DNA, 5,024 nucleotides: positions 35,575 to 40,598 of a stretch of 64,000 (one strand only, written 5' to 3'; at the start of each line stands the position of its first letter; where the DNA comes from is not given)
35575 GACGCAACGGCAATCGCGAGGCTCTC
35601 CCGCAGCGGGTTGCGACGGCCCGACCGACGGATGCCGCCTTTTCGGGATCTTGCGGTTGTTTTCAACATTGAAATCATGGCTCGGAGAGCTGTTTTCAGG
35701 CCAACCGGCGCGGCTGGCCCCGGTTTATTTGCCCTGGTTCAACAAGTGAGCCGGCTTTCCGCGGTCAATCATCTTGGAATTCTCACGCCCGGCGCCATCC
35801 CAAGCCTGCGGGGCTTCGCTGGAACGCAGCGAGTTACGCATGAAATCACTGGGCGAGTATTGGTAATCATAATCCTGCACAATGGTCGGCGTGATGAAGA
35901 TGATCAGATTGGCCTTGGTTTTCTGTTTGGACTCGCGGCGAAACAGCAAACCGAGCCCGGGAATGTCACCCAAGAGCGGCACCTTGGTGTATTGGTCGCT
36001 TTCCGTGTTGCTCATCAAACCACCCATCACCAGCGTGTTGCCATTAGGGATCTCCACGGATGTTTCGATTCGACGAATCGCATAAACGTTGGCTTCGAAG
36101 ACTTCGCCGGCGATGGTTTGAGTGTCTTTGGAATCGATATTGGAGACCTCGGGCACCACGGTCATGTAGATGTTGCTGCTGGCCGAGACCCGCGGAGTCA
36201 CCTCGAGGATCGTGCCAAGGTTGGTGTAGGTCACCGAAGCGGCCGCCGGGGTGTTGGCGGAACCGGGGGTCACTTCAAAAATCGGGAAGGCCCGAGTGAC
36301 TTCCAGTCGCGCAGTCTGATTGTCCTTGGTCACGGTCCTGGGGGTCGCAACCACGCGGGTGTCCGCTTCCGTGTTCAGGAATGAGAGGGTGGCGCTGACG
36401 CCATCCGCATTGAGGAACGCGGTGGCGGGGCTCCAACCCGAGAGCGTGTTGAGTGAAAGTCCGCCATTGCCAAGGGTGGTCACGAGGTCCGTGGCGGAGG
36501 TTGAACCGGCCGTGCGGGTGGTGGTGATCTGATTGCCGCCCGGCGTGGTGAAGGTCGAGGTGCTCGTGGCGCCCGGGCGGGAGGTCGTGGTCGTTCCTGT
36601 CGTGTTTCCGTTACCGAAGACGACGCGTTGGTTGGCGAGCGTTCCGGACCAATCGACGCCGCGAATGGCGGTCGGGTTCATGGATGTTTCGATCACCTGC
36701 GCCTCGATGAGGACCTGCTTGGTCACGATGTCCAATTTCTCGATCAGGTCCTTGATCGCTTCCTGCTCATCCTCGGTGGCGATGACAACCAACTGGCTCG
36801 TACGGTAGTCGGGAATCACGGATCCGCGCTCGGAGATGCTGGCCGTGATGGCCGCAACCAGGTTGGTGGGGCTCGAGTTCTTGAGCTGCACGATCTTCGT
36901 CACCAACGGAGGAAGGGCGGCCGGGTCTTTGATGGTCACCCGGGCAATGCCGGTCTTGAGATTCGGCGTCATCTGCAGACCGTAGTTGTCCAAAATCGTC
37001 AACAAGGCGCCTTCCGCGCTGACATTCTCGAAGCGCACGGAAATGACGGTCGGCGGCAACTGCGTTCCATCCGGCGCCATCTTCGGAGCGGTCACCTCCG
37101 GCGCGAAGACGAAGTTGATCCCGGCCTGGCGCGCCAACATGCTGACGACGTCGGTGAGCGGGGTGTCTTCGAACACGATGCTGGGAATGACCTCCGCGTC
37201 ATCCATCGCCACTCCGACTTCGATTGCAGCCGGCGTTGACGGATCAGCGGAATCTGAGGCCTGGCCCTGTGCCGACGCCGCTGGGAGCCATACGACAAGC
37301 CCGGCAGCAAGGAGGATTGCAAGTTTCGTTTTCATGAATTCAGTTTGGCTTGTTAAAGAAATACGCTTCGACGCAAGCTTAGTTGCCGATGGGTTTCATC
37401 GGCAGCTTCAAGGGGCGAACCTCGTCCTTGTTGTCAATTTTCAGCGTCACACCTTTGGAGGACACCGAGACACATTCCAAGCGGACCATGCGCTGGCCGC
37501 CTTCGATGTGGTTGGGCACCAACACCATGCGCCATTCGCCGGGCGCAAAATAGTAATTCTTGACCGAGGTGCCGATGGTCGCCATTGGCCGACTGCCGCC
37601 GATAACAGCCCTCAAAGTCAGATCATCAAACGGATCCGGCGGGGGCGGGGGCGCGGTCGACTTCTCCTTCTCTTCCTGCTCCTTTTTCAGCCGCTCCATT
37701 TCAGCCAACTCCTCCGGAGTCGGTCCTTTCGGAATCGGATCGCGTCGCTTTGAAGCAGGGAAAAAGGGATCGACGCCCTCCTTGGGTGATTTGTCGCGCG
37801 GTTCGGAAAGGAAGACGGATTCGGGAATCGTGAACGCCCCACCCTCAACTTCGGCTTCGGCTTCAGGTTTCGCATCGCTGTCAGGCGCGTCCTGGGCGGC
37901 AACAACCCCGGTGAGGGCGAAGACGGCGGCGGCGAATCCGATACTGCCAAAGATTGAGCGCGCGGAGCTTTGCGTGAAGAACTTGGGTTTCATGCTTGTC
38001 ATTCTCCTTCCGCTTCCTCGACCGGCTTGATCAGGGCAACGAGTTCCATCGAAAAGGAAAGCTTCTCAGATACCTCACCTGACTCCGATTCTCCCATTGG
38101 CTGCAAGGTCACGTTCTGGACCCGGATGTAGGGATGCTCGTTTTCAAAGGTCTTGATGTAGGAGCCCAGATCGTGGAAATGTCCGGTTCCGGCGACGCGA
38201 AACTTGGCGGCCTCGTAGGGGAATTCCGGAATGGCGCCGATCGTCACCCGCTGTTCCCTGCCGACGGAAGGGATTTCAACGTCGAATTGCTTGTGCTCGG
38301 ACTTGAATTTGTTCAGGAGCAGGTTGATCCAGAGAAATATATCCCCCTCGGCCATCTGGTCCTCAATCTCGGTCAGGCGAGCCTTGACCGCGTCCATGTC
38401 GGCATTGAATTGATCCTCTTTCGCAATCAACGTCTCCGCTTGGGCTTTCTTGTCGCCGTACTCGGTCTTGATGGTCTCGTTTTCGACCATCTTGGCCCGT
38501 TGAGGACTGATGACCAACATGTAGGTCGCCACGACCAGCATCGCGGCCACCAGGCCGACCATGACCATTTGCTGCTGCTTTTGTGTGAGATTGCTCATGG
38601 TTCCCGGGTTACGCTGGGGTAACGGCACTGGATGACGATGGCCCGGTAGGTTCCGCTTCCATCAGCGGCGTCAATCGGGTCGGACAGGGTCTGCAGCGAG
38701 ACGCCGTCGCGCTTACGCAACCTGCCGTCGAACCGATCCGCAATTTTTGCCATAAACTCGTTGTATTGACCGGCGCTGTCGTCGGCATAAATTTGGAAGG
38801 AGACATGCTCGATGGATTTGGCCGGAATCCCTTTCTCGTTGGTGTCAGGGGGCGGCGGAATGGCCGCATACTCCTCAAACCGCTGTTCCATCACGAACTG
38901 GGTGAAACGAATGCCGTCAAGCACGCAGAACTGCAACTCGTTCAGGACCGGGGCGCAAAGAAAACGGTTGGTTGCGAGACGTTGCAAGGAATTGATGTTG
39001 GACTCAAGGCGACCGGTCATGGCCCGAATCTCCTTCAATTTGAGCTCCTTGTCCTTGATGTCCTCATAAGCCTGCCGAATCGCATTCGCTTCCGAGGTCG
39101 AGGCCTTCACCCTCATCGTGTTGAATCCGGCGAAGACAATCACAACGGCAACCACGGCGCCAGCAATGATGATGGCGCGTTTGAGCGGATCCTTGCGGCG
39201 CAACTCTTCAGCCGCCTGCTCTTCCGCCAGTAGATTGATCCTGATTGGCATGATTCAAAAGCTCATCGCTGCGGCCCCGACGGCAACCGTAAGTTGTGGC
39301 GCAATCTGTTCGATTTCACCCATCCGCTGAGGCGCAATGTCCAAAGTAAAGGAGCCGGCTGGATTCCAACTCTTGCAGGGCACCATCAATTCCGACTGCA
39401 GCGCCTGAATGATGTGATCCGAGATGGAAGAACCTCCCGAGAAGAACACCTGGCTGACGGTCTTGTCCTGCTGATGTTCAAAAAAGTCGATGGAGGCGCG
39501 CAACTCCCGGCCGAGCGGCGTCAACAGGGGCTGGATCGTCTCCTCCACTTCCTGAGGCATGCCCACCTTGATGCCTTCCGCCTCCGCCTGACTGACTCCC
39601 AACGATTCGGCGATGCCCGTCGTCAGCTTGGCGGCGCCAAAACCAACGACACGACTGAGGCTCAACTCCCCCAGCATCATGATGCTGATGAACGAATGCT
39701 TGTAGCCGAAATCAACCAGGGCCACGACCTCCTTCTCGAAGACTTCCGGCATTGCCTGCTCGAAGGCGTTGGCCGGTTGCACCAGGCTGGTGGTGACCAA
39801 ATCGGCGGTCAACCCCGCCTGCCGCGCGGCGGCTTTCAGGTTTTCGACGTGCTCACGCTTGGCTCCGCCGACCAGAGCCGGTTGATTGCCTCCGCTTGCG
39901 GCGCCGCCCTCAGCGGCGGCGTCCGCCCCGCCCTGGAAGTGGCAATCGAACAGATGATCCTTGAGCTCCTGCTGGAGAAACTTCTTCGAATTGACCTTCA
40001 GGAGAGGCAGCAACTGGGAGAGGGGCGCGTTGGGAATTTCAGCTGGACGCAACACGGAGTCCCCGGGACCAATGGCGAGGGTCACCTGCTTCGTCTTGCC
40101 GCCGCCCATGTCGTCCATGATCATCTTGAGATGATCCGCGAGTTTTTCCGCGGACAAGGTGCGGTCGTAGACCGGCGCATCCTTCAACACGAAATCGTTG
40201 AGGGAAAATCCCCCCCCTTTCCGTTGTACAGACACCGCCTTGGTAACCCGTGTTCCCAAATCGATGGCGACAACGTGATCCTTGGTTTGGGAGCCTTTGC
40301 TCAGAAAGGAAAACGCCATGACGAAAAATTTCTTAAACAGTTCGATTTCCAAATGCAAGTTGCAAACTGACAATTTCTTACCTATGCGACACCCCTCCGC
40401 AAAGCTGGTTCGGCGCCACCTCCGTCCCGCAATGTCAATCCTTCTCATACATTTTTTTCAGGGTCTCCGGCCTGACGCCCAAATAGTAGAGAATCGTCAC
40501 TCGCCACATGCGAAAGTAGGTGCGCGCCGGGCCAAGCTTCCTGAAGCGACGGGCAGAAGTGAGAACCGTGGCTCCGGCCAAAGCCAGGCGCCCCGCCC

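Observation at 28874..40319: Pilin-less PilM-N-O-P-secretin operon hard-wired to two giant NHL/cohesin/dockerin proteins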

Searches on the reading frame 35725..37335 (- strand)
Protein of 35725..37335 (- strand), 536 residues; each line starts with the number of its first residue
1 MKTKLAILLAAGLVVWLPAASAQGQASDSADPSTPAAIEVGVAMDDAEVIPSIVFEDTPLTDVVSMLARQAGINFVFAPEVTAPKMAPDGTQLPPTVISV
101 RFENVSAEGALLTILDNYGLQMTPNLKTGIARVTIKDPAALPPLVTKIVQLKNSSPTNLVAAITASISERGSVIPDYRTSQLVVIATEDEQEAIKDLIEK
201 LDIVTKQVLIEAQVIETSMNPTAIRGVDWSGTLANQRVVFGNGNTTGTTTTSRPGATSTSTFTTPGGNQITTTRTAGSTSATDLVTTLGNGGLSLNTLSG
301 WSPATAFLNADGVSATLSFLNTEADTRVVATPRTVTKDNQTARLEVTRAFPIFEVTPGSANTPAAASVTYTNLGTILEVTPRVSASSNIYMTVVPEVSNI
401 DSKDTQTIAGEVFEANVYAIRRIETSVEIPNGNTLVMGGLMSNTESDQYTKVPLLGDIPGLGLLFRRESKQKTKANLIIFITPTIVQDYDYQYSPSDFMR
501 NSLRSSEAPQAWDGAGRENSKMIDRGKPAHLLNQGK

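Call 3: search_protein_families(library=pfam, proteins=[window:35725-37335:-], max_evalue=0.01)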
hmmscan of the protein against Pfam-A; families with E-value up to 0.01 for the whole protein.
window:35725-37335:- (536 aa): 3 families
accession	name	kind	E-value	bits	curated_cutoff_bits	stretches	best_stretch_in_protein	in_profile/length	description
PF00263.26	Secretin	-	3.2e-43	147.7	27.5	1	320-487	2-169/169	Bacterial type II and III secretion system protein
PF03958.22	Secretin_N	-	2.1e-11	44.3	28.2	1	146-204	1-66/69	Bacterial type II/III secretion system short domain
PF07660.19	STN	-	0.00019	21.6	28.4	0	97-123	15-41/52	Secretin and TonB N terminus short domain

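Call 9: search_protein_families(library=ncbifam, proteins=[window:35725-37335:-], max_evalue=0.1)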
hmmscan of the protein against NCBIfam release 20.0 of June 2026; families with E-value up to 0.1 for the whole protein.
window:35725-37335:- (536 aa): 8 families
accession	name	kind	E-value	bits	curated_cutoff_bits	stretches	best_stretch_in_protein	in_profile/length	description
TIGR02517.1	type_II_gspD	equivalog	1.2e-62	212.3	351.35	2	168-488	298-592/600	type II secretion system secretin GspD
TIGR02515.1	IV_pilus_PilQ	subfamily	6.2e-57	193.5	284.35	1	52-487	5-428/428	type IV pilus secretin PilQ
TIGR02519.1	pilus_MshL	equivalog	2.6e-44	151.4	250.2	1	177-486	5-290/290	pilus (MSHA type) biogenesis protein MshL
NF010083.0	PRK13568.1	equivalog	2.3e-35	122.2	554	2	314-487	253-418/419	DNA uptake porin HofQ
TIGR02516.1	type_III_yscC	equivalog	1.2e-32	113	238.45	1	163-487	191-462/463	type III secretion system outer membrane ring subunit SctC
NF007851.2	PRK10560.1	exception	4.3e-30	104.9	598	2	307-487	238-410/412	DNA uptake porin HofQ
NF042912.1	Amuc_1098_fam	equivalog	4.2e-27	94.6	750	2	395-486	687-796/805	Amuc_1098 family type IV pilus outer membrane protein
NF011873.0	PRK15346.1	equivalog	1e-17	64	524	2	289-478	301-486/499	EscC/YscC/HrcC family type III secretion system outer membrane ring protein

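Call 10: find_encoding_contigs(protein=window:35725-37335:-, flank=10000, max_places=10)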
Protein window:35725-37335:- (536 aa): 1 contig read that carries it; 1 place shown.
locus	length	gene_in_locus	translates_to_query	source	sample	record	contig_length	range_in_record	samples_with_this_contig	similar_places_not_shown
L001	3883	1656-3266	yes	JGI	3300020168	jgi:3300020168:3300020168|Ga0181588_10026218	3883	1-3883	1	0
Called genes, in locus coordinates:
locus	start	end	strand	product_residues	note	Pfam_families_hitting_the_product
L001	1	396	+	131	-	?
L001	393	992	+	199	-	-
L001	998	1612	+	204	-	-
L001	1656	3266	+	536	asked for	PF03958:Secretin_N, PF00263:Secretin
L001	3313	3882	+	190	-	?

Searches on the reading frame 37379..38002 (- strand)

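Call 3: search_protein_families(library=pfam, proteins=[window:37379-38002:-], max_evalue=0.01)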
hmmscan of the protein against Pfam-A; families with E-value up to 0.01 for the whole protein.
window:37379-38002:- (207 aa): 0 families

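Call 9: search_protein_families(library=ncbifam, proteins=[window:37379-38002:-], max_evalue=0.1)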
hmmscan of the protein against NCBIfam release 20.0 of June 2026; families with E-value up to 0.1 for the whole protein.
window:37379-38002:- (207 aa): 0 families

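Call 36: search_protein_families(library=pfam, proteins=[window:37379-38002:-], max_evalue=10)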
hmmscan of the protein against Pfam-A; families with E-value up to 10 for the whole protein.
window:37379-38002:- (207 aa): 1 family
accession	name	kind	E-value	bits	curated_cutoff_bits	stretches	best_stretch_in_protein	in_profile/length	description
PF11712.13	Vma12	-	0.6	10.5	25.5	1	91-113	16-38/137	Endoplasmic reticulum-based factor for assembly of V-ATPase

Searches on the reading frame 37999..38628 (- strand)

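Call 3: search_protein_families(library=pfam, proteins=[window:37999-38628:-], max_evalue=0.01)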
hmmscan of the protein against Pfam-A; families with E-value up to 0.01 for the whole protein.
window:37999-38628:- (209 aa): 1 family
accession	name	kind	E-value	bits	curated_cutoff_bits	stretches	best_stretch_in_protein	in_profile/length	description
PF10498.14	IFT57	-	0.0018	17.7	40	1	46-119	280-353/360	Intra-flagellar transport protein 57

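Call 9: search_protein_families(library=ncbifam, proteins=[window:37999-38598:-], max_evalue=0.1)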
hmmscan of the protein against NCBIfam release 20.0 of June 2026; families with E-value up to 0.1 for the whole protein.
window:37999-38598:- (199 aa): 2 families
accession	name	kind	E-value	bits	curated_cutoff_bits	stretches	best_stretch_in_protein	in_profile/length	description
NF040576.1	T2SS_GspM_XpsM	equivalog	0.0001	22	60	1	125-191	110-179/180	type II secretion system protein GspM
NF041007.1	cell_div_CdvA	equivalog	0.044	13.2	350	1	39-86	96-144/235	cell division protein CdvA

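Call 36: search_protein_families(library=pfam, proteins=[window:37999-38598:-], max_evalue=10)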
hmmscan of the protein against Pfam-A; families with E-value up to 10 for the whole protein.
window:37999-38598:- (199 aa): 4 families
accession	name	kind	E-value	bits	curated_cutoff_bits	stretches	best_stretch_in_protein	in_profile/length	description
PF10498.14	IFT57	-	0.0017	17.9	40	1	36-109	280-353/360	Intra-flagellar transport protein 57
PF10741.14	T2SSM_b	-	0.02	15.2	21.7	1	128-189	48-110/111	Type II secretion system (T2SS), protein M subtype b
PF04612.17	T2SSM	-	0.043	14.4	27.8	1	3-42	10-48/160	Type II secretion system (T2SS), protein M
PF02142.27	MGS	-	0.16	12.6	24.1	1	61-106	50-80/94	MGS-like domain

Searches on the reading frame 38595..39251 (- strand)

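Call 3: search_protein_families(library=pfam, proteins=[window:38595-39251:-], max_evalue=0.01)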
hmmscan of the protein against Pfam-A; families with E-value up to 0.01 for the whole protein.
window:38595-39251:- (218 aa): 0 families

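Call 9: search_protein_families(library=ncbifam, proteins=[window:38595-39251:-], max_evalue=0.1)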
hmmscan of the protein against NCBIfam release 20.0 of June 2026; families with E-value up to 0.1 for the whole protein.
window:38595-39251:- (218 aa): 4 families
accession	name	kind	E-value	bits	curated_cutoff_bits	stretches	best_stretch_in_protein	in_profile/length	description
NF045709.1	Amuc_1101_fam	equivalog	0.0019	17.1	650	1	3-107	355-458/608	Amuc_1101 family PilM-like pilus complex protein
NF051431.1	Rv0361_Cterm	subfamily_domain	0.009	16.2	37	1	22-68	4-49/140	Rv0361 family membrane protein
TIGR03348.1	VI_IcmF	equivalog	0.054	11.4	388.15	1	22-94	27-102/1168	type VI secretion system membrane subunit TssM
TIGR01709.2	typeII_sec_gspL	equivalog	0.072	12.2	65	1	5-57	223-278/392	type II secretion system protein GspL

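Call 36: search_protein_families(library=pfam, proteins=[window:38595-39251:-], max_evalue=10)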
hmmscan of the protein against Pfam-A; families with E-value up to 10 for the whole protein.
window:38595-39251:- (218 aa): 2 families
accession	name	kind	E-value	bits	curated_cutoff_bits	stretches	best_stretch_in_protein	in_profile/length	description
PF11837.13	INV_N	-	0.062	14.3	27.8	1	11-52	13-51/109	Beta-fructofuranosidase, N-terminal domain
PF05974.18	DUF892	-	0.16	12.4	23.7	1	7-86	76-154/159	Domain of unknown function (DUF892)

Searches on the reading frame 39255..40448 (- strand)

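Call 3: search_protein_families(library=pfam, proteins=[window:39255-40448:-], max_evalue=0.01)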
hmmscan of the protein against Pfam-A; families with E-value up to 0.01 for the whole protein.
window:39255-40448:- (397 aa): 2 families
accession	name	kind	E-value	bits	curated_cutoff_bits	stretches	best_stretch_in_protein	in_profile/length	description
PF11104.14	PilM_2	-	2.2e-23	83.2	27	1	188-395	125-338/340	Type IV pilus assembly protein PilM;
PF14450.12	FtsA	-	1e-08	36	31.8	1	243-363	1-112/127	Cell division protein FtsA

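Call 9: search_protein_families(library=ncbifam, proteins=[window:39255-40319:-], max_evalue=0.1)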
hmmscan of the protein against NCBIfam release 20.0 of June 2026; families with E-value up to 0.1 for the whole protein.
window:39255-40319:- (354 aa): 7 families
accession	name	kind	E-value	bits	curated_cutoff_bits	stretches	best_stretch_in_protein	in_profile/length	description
TIGR01175.1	pilM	subfamily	7.9e-26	90.9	133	1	13-350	2-344/348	type IV pilus assembly protein PilM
NF045709.1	Amuc_1101_fam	equivalog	4.1e-11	42.4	650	1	153-350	136-346/608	Amuc_1101 family PilM-like pilus complex protein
TIGR01174.1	ftsA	equivalog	7e-09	35.2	175.85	1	154-254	156-253/371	cell division protein FtsA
TIGR02529.1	EutJ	subfamily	3.7e-06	26.6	152.1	1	190-314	101-221/239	ethanolamine utilization protein EutJ family protein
NF011660.0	PRK15080.1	equivalog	2.1e-05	23.9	182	1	192-314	136-254/277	ethanolamine utilization protein EutJ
NF007009.0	PRK09472.1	equivalog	0.026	13.6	409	1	195-254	201-261/420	cell division protein FtsA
TIGR01368.1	CPSaseIIsmall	equivalog_domain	0.096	11.6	307.35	0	148-219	126-198/361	glutamine-hydrolyzing carbamoyl-phosphate synthase small subunit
